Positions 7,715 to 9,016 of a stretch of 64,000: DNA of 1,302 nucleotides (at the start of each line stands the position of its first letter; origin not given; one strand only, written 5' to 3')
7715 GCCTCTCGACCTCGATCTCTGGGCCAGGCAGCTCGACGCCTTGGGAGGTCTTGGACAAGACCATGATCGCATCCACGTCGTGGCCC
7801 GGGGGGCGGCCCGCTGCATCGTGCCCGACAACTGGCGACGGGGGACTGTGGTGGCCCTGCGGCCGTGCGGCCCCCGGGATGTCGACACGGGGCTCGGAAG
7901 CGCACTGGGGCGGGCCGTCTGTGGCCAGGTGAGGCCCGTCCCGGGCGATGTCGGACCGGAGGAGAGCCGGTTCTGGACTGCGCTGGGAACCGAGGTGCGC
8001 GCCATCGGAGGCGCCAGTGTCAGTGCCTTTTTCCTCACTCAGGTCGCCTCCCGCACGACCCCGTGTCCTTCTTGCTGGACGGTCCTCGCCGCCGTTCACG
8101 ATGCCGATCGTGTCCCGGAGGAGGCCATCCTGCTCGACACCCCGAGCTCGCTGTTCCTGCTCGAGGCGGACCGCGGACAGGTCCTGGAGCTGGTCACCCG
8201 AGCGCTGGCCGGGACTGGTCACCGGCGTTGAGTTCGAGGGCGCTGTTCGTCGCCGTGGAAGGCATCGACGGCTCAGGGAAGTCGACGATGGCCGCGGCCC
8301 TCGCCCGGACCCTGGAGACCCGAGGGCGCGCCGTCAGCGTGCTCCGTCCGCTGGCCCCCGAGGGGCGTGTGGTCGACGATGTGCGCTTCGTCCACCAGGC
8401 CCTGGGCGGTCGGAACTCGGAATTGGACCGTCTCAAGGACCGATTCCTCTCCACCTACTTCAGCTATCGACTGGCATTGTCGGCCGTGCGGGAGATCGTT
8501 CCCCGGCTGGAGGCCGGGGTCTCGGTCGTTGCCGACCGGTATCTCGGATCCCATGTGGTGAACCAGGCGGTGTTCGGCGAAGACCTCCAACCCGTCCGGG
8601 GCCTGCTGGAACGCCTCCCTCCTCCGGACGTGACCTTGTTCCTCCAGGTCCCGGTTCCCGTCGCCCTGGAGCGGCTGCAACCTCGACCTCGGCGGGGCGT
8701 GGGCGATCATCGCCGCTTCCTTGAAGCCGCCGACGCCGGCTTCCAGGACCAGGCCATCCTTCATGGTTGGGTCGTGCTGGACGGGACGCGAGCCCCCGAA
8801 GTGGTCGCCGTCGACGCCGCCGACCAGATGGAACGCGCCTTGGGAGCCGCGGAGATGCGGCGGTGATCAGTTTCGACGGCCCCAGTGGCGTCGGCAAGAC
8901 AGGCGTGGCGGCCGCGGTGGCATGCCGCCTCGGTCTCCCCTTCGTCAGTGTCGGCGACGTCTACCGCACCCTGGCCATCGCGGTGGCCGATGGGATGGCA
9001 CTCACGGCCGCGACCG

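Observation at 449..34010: Three copies of a 20-bp palindrome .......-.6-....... at promoter-type positions: an unassigned regulon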

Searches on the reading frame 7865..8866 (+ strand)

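Call 23: search_protein_families(library=ncbifam, proteins=[window:7865-8866:+], max_evalue=0.1)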
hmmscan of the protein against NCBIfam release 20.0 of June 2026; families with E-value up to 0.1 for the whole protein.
window:7865-8866:+ (333 aa): 23 families
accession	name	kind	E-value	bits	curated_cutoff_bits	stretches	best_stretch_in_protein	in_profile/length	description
TIGR00041.1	DTMP_kinase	equivalog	9.4e-18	64.6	83.25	1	126-289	4-166/196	dTMP kinase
NF005923.0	PRK07933.1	equivalog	1.1e-11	44.5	193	1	128-295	2-173/213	dTMP kinase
NF006746.0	PRK09270.1-5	subfamily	1.4e-06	27.4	250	1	123-160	18-55/210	nucleoside/nucleotide kinase family protein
NF006744.0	PRK09270.1-3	equivalog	2.6e-05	23.8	281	1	125-191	22-86/213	nucleoside/nucleotide kinase family protein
NF053622.1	ATPseBagAMYCTU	equivalog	0.0031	17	400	1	128-157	9-38/325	ATPase BagA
TIGR00750.1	lao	equivalog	0.0031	16.7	240.75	1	123-160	31-68/300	methylmalonyl Co-A mutase-associated GTPase MeaB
NF005250.0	PRK06761.1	equivalog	0.0057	15.7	270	1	129-158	6-35/282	hypothetical protein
TIGR00455.1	apsK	equivalog_domain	0.0097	15.6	138.7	1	126-160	18-52/184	adenylyl-sulfate kinase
NF002059.0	PRK00889.1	subfamily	0.016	14.8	244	1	126-160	5-39/177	adenylyl-sulfate kinase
NF004040.0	PRK05537.1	equivalog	0.02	13.3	669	1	124-160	394-431/572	bifunctional sulfate adenylyltransferase/adenylylsulfate kinase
NF006958.0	PRK09435.1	equivalog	0.029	13.4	329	1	124-160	55-91/333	methylmalonyl Co-A mutase-associated GTPase MeaB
NF041053.1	CobW_rel_Se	equivalog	0.033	13.9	180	1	129-161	4-36/195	CobW-related selenoprotein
NF010340.0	PRK13768.1-2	equivalog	0.037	13.8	293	1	127-160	4-37/265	GTPase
TIGR02173.1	cyt_kin_arch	equivalog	0.039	13.9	102.1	0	128-166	2-40/169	(d)CMP kinase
NF003013.0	PRK03846.1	subfamily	0.047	13.3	163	1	126-156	28-58/202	adenylyl-sulfate kinase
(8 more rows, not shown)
